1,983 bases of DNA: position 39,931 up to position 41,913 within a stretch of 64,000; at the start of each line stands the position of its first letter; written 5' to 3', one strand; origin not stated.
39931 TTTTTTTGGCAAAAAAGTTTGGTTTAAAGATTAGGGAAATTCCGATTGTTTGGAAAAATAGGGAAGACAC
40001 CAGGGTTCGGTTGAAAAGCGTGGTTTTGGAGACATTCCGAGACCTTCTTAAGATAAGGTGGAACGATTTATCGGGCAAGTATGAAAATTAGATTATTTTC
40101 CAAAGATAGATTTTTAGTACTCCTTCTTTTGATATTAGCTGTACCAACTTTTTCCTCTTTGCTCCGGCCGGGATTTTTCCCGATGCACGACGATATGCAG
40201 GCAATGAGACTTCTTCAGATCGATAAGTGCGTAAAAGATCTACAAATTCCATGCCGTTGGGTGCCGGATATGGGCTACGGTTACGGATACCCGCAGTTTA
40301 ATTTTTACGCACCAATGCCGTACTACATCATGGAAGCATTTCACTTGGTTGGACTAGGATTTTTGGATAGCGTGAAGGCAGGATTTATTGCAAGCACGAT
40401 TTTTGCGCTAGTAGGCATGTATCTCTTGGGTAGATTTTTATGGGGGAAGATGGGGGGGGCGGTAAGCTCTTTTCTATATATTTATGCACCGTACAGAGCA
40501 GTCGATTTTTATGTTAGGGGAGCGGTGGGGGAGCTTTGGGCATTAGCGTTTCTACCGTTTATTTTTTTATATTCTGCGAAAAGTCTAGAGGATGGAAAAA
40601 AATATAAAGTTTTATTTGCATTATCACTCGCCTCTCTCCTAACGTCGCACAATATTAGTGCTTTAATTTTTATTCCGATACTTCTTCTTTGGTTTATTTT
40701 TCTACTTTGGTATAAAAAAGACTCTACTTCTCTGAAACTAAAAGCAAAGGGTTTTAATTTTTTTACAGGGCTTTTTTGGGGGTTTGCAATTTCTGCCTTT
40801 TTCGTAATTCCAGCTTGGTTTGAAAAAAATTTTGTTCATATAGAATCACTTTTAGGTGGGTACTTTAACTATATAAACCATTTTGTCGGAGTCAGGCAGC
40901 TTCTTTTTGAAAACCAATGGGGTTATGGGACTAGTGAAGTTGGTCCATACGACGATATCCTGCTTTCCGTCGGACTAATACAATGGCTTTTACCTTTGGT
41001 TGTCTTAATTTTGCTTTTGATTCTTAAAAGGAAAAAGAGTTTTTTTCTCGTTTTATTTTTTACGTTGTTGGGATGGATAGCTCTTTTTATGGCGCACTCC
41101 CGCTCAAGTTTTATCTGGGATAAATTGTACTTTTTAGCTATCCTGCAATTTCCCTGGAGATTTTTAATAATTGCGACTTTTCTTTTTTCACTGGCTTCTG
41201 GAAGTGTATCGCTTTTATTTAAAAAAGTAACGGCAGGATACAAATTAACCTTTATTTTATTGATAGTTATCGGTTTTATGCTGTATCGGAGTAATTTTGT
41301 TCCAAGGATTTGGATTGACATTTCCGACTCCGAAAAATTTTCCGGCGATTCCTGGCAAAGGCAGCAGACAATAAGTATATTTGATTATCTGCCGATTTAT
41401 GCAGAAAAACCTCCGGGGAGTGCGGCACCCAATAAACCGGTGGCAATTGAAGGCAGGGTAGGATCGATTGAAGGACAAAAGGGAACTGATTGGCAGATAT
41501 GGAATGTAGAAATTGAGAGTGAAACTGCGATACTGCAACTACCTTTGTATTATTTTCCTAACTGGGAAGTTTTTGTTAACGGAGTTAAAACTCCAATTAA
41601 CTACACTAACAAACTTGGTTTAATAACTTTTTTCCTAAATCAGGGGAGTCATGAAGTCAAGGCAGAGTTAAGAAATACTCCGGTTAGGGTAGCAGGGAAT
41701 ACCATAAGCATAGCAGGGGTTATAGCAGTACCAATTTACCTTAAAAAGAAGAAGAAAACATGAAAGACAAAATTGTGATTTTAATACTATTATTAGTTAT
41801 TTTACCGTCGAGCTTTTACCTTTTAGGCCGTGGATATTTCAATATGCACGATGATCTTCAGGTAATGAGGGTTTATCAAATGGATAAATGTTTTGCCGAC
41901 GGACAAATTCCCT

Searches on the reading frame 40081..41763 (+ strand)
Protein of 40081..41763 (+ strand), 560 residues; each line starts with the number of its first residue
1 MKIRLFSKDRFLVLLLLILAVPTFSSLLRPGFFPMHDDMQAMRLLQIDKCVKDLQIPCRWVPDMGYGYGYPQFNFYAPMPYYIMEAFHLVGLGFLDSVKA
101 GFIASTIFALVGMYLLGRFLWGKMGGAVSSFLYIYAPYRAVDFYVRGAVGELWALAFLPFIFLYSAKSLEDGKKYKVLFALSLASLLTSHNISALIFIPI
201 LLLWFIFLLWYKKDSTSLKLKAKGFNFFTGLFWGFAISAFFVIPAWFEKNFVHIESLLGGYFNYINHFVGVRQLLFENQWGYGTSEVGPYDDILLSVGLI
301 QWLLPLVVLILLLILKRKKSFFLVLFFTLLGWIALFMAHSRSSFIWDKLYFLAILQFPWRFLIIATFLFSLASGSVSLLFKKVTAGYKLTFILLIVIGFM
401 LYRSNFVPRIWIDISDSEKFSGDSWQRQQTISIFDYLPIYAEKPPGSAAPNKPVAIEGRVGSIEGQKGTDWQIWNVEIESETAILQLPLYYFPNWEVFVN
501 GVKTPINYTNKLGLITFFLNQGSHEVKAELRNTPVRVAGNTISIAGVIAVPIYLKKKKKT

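Call 5: search_protein_families(library=pfam, proteins=[window:40081-41763:+], max_evalue=0.01)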
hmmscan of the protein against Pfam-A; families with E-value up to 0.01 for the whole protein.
window:40081-41763:+ (560 aa): 1 family
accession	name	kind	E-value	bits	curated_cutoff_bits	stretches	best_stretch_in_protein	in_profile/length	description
PF10131.15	PTPS_related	-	0.001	18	26.4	1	73-246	1-169/621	6-pyruvoyl-tetrahydropterin synthase related domain; membrane protein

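Call 8: find_homologous_proteins(query=window:40081-41760:+)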
Query window:40081-41760:+ (560 aa): 2851 proteins with E <= 0.001 among 8000 candidates; the best 120 are listed.
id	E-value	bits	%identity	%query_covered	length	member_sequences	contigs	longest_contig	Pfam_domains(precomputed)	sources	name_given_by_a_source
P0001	0.0e+0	1258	100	100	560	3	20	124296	-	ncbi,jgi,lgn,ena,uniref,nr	ncbi:hypothetical protein A2962_03350 [Candidatus Woesebacteria bacterium RIFCSPLOWO2_01_FULL_39_61]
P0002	0.0e+0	1082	84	100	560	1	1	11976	-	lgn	-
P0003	4.9e-272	922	70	99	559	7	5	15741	-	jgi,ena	-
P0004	1.4e-230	785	60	100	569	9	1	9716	PF10131.16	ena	-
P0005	1.4e-218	746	59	96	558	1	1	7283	-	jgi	-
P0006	6.9e-217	740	59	99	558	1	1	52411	-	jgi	jgi:hypothetical protein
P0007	5.8e-215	734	56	100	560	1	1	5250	-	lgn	-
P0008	9.7e-214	730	57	95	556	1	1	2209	-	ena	-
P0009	1.9e-213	729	55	100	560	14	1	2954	-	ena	-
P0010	4.3e-213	728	59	96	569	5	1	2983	PF13231.13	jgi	jgi:hypothetical protein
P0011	4.3e-213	728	55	100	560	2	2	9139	-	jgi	-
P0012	1.5e-212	726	58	99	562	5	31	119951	PF10131.16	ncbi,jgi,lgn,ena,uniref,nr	ncbi:hypothetical protein A2865_03330 [Candidatus Woesebacteria bacterium RIFCSPHIGHO2_01_FULL_39_17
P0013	2.0e-211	722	58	98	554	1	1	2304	-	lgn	-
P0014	2.2e-210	719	56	96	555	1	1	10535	-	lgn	-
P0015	4.3e-210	718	54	100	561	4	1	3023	-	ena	-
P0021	2.9e-206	705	55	99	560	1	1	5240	PF10131.16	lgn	-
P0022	5.1e-203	694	57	96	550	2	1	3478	PF10131.16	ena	-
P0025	8.1e-200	684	55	97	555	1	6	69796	PF10131.16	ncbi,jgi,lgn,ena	-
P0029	2.0e-197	676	56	96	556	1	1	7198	PF10131.16,PF09586.17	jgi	jgi:uncharacterized membrane protein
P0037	2.0e-194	666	53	98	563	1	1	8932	PF10131.16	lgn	-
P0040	1.8e-193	663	54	96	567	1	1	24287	PF10131.16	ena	-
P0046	5.9e-192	658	53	94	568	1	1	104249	PF10131.16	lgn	-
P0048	3.0e-191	655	54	97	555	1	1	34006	PF10131.16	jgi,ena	-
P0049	3.8e-191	655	54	97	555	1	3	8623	PF10131.16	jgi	jgi:hypothetical protein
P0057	1.8e-189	650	76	64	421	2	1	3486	PF10131.16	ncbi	-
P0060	2.0e-188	646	53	96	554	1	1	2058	PF10131.16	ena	-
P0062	1.3e-187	643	53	98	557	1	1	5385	PF10131.16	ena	-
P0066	1.7e-187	643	53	98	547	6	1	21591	PF10131.16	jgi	-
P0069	5.9e-186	638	52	100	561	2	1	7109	PF10131.16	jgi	-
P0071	5.1e-185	635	53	97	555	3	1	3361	PF10131.16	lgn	-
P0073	9.6e-185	634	53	96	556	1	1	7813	PF10131.16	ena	-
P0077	1.6e-183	630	51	95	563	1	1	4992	PF10131.16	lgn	-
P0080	8.7e-183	628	52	99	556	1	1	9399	PF10131.16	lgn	-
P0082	8.4e-182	624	51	96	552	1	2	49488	PF10131.16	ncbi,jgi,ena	-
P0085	1.4e-180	620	52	98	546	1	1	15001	PF10131.16,PF13231.13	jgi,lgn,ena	-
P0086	1.6e-180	620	49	100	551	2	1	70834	PF10131.16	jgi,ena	-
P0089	3.8e-179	616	51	99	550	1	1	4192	PF10131.16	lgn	-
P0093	9.9e-178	611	49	99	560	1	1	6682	PF10131.16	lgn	-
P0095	2.6e-176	606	51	98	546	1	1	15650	PF10131.16,PF13231.13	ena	-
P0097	1.5e-175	604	51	98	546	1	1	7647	PF10131.16,PF13231.13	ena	-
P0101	1.1e-172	594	48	96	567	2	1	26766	PF10131.16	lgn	-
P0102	1.3e-172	594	50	98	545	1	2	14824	PF10131.16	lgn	-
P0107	4.0e-171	589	50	98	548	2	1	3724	PF10131.16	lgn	-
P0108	7.0e-171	588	49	98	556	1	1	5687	PF10131.16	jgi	jgi:hypothetical protein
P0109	7.2e-171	588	49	99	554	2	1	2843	PF10131.16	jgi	jgi:hypothetical protein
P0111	1.9e-170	587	51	98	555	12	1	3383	PF10131.16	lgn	-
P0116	6.6e-169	582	47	98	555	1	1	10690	PF10131.16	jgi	jgi:uncharacterized membrane protein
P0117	8.0e-169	581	50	96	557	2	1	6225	PF10131.16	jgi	jgi:hypothetical protein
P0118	1.3e-168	581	48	98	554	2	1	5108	PF10131.16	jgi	jgi:hypothetical protein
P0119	4.0e-168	579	49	97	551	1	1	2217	PF10131.16,PF20176.4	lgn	-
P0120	5.4e-168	579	52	98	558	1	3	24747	PF10131.16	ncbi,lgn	-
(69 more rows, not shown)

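Call 9: find_encoding_contigs(protein=P0001, flank=3000, max_places=10)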
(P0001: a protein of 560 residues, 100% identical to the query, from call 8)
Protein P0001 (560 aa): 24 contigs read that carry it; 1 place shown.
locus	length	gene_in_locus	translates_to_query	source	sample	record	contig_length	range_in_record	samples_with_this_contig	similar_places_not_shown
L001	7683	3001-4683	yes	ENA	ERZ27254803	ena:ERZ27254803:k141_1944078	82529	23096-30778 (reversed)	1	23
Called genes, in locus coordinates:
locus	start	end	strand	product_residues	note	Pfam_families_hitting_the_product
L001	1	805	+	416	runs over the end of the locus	PF00202:Aminotran_3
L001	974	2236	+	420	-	-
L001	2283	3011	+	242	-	PF00535:Glycos_transf_2, PF10111:Glyco_tranf_2_2 (weak), PF13641:Glyco_tranf_2_3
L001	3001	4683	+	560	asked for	-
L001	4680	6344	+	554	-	PF10131:PTPS_related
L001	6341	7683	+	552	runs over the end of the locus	PF10131:PTPS_related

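Call 15: list_cluster_members(proteins=[P0001, P0002, P0003, P0057])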
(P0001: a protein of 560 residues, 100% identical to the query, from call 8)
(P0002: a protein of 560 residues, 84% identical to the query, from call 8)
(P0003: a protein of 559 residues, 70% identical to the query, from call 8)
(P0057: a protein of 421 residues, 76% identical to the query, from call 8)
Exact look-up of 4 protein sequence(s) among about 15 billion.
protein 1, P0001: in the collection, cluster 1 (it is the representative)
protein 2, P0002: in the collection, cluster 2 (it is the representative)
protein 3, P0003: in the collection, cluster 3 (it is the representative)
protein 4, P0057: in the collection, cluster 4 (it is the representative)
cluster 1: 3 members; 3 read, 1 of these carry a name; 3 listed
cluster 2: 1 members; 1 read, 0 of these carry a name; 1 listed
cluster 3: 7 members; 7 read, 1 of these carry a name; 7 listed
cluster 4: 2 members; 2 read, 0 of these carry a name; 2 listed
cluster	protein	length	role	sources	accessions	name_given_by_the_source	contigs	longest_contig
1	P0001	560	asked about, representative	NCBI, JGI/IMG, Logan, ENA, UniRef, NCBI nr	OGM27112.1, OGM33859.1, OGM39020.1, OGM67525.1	hypothetical protein A2962_03350 [Candidatus Woesebacteria bacterium ... | Membrane protein 6-pyruvoyl-tetrahydropterin synthase-related domain-containing protein ... | MAG: hypothetical protein A2692_04435 [Candidatus Woesebacteria bacterium ...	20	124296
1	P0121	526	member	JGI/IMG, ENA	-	-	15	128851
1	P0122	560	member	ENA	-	-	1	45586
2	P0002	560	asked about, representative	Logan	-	-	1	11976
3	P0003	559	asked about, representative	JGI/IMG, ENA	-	-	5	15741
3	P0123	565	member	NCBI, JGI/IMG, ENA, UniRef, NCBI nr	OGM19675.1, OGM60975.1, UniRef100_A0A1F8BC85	hypothetical protein A2955_01770 [Candidatus Woesebacteria bacterium ... | Membrane protein 6-pyruvoyl-tetrahydropterin synthase-related domain-containing protein ... | MAG: hypothetical protein A2771_02310 [Candidatus Woesebacteria bacterium ...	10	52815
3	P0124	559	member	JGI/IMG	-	-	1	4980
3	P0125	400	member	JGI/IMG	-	-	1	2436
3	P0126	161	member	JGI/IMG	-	-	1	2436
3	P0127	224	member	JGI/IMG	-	-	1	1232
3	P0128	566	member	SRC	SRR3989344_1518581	-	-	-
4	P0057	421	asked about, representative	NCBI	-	-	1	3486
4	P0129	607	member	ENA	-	-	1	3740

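Call 18: find_related_loci(query=A2, collection=genome_contigs, flank=2500)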
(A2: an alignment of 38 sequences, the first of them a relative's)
Query A2 (560 aa) in genome_contigs; peptide patterns used: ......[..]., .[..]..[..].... (x = any residue, [..] = any of these).
168 stretches matched a pattern; 137 encode a relative of the query (tblastn E <= 1e-3); the best 80 are kept; 80 distinct loci.
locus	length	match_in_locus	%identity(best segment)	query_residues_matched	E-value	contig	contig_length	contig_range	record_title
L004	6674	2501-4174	60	2-559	0e+0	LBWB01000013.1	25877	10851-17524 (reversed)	MAG: Candidatus Woesebacteria bacterium GW2011_GWB1_39_12 UT24_C0013, whole genome shotgun sequence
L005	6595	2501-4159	58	1-554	0e+0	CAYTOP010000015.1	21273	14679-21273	MAG TPA_asm: uncultured Gammaproteobacteria bacterium isolate SRP050083_co1_427 genome assembly, contig: NODE_952_length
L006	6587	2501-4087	55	22-559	0e+0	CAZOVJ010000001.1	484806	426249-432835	MAG TPA_asm: uncultured Gammaproteobacteria bacterium isolate SRP068000_co4_46 genome assembly, contig: NODE_3_length_48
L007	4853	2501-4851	54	15-557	0e+0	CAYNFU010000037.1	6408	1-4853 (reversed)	MAG TPA_asm: uncultured Gammaproteobacteria bacterium isolate SRP050083_co2_220 genome assembly, contig: NODE_10943_leng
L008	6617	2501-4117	51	15-553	2e-176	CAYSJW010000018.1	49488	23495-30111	MAG TPA_asm: uncultured Gammaproteobacteria bacterium isolate SRP231805_co4_34 genome assembly, contig: k141_283070, who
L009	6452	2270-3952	48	2-560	1e-174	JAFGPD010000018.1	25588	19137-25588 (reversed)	MAG: Candidatus Woesebacteria bacterium isolate Zod_Metabat.670 k87_2952426, whole genome shotgun sequence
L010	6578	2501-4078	52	29-559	6e-174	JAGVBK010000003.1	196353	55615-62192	MAG: Candidatus Shapirobacteria bacterium isolate DeMMO6_54 c_000000029669, whole genome shotgun sequence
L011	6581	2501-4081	50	21-559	5e-172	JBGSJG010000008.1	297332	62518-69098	MAG: Patescibacteria group bacterium isolate JTS-AC151 k141_2430206, whole genome shotgun sequence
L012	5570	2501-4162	49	2-560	3e-171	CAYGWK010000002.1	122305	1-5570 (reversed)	MAG TPA_asm: uncultured Gammaproteobacteria bacterium isolate ERP119294_co3_383 genome assembly, contig: NODE_21_length_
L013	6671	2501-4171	51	2-558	2e-168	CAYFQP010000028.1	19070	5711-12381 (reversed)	MAG TPA_asm: uncultured Gammaproteobacteria bacterium isolate ERP108616_co1_137 genome assembly, contig: k119_1538513, w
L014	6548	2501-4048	51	22-557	5e-163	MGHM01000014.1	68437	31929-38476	MAG: Candidatus Woesebacteria bacterium RIFCSPLOWO2_01_FULL_44_24b rifcsplowo2_01_scaffold_319, whole genome shotgun seq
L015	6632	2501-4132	47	9-560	9e-158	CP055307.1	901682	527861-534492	MAG: Candidatus Woesebacteria bacterium isolate Ch104b chromosome, complete genome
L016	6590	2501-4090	50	14-551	2e-167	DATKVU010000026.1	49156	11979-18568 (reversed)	MAG TPA_asm: Clostridia bacterium isolate SMAG_U14141 k141_1931716, whole genome shotgun sequence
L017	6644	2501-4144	44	4-560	1e-156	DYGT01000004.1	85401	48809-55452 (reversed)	MAG TPA_asm: Candidatus Microgenomatus sp. isolate BE2012_6_40_25 Afr_mines_BE2012_152_length_85401_cov_11_084409, whole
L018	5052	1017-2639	49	11-558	2e-157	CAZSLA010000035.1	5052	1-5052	MAG TPA_asm: uncultured Gammaproteobacteria bacterium isolate binchicken_co60_48 genome assembly, contig: NODE_24712_len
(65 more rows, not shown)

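Call 20: find_encoding_contigs(protein=P0002, flank=3000, max_places=4)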
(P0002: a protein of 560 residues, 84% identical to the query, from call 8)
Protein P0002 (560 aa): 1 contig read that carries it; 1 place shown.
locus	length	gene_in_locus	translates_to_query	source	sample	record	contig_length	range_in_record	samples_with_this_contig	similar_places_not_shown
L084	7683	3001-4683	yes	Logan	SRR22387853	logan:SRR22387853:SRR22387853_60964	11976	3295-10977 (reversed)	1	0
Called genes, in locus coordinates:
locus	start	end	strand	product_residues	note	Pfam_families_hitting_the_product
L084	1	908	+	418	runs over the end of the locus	PF00202:Aminotran_3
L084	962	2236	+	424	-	-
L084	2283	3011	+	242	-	PF00535:Glycos_transf_2, PF10111:Glyco_tranf_2_2, PF13641:Glyco_tranf_2_3 (weak)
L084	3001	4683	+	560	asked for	-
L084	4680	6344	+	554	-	PF10131:PTPS_related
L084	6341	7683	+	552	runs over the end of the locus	PF10131:PTPS_related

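Call 21: find_encoding_contigs(protein=P0123, flank=3000, max_places=4)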
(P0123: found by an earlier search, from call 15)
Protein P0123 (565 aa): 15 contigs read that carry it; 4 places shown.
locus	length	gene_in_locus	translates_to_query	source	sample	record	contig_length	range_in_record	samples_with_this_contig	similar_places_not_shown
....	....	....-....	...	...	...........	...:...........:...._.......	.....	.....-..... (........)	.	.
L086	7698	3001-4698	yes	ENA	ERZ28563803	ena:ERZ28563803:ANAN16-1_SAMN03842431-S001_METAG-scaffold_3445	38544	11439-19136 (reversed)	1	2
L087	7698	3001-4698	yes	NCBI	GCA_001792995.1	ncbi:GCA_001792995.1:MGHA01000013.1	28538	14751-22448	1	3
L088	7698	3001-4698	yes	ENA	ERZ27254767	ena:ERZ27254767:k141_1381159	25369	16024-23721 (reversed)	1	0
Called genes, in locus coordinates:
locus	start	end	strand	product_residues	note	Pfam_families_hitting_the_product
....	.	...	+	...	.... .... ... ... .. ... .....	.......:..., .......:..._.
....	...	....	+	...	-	-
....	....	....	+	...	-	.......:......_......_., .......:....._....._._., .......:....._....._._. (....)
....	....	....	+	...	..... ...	-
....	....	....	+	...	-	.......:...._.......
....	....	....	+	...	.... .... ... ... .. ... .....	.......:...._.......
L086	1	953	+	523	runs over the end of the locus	PF02366:PMT, PF13231:PMT_2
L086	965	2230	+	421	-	-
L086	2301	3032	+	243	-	PF00535:Glycos_transf_2, PF10111:Glyco_tranf_2_2, PF13641:Glyco_tranf_2_3 (weak)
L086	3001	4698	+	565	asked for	-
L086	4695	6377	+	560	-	PF10131:PTPS_related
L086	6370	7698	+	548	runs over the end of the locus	PF10131:PTPS_related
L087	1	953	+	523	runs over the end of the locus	PF02366:PMT, PF13231:PMT_2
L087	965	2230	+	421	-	-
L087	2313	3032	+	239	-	PF00535:Glycos_transf_2, PF10111:Glyco_tranf_2_2, PF13641:Glyco_tranf_2_3 (weak)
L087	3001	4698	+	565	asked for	-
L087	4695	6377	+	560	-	PF10131:PTPS_related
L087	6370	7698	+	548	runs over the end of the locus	PF10131:PTPS_related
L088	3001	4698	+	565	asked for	-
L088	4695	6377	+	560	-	PF10131:PTPS_related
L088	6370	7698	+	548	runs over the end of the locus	PF10131:PTPS_related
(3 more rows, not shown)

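Call 22: find_encoding_contigs(protein=P0122, flank=3000, max_places=4)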
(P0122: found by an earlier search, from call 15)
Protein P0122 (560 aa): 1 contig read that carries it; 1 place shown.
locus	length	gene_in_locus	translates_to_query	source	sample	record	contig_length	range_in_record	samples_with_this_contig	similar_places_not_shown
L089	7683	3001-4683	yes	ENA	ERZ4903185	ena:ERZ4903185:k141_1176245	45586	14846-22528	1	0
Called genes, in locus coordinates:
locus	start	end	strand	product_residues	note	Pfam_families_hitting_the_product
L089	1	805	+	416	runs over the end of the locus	PF00202:Aminotran_3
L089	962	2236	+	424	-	-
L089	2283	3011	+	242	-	PF00535:Glycos_transf_2, PF10111:Glyco_tranf_2_2 (weak), PF13641:Glyco_tranf_2_3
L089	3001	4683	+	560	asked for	-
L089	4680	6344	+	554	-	PF10131:PTPS_related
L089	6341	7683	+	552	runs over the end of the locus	PF10131:PTPS_related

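Call 24: find_encoding_contigs(protein=P0121, flank=1500, max_places=10)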
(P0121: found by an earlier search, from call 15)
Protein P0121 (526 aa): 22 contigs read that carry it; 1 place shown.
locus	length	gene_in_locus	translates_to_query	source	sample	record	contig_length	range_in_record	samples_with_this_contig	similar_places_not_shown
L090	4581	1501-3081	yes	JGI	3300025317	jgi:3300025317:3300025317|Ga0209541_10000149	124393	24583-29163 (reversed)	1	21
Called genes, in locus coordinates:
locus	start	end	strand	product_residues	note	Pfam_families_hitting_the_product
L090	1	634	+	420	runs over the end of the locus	-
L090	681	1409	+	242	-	PF00535:Glycos_transf_2, PF10111:Glyco_tranf_2_2 (weak), PF13641:Glyco_tranf_2_3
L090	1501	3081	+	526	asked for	-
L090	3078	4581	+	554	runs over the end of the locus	PF10131:PTPS_related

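Call 27: find_encoding_contigs(protein=P0125, flank=1500, max_places=3)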
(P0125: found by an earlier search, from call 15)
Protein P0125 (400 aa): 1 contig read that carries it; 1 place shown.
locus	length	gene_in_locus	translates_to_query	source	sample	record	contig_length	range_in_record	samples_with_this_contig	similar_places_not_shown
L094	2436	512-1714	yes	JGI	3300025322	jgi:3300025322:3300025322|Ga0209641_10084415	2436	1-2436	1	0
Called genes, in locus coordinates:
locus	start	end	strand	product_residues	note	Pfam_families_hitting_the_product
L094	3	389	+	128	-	?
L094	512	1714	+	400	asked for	PF10131:PTPS_related (weak)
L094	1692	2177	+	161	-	-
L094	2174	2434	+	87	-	?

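Call 32: search_solved_structures(query=A2, max_evalue=1)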
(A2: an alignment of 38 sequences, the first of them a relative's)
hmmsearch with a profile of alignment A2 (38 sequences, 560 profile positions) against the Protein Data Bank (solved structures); distinct sequences matched with E-value up to 1: 0.

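Call 48: search_protein_families(library=ncbifam, proteins=[window:40081-41763:+], max_evalue=0.001)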
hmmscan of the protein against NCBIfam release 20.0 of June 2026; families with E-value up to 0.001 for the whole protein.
window:40081-41763:+ (560 aa): 0 families

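Call 51: predict_structure(alignment_id=A2)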
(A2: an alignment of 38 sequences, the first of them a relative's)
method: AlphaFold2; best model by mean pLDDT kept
length: 560 residues; sequences in the alignment: 38
mean_pLDDT: 88.2   pTM: 0.90
mean pLDDT of the five models: 88.2, 86.9, 86.2, 85.8, 85.6
residues with pLDDT >= 90: 348; 70-90: 170; 50-70: 24; < 50: 18
segments of 3 or more residues with pLDDT < 50: 1-6, 282-289
pLDDT, mean of each block of 10 residues (from residue 1): 48 90 91 78 91 84 70 68 95 95 96 97 95 95 88 96 94 86 95 92 96 82 93 96 88 80 83 75 43 80 97 96 98 95 91 86 97 96 86 92 85 90 86 83 86 93 91 96 94 93 95 95 96 92 96 76
secondary structure, 60 per line:
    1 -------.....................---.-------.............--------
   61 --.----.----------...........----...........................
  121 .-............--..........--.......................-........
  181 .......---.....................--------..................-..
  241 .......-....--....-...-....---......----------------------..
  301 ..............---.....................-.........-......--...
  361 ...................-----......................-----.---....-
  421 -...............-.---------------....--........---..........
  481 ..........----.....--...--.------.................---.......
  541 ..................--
elements in order: H8-28 H40-52 H79-89 H94-121 H123-134 H137-146 H149-171 H173-187 H191-211 H220-237 H239-247 H255-258 H264-267 H271-276 H299-314 H318-338 H340-348 H350-355 H358-379 H385-406 H416-419 H422-436 E454-457 E460-467 E471-490 E495-499 E502-504 E514-530 H534-558
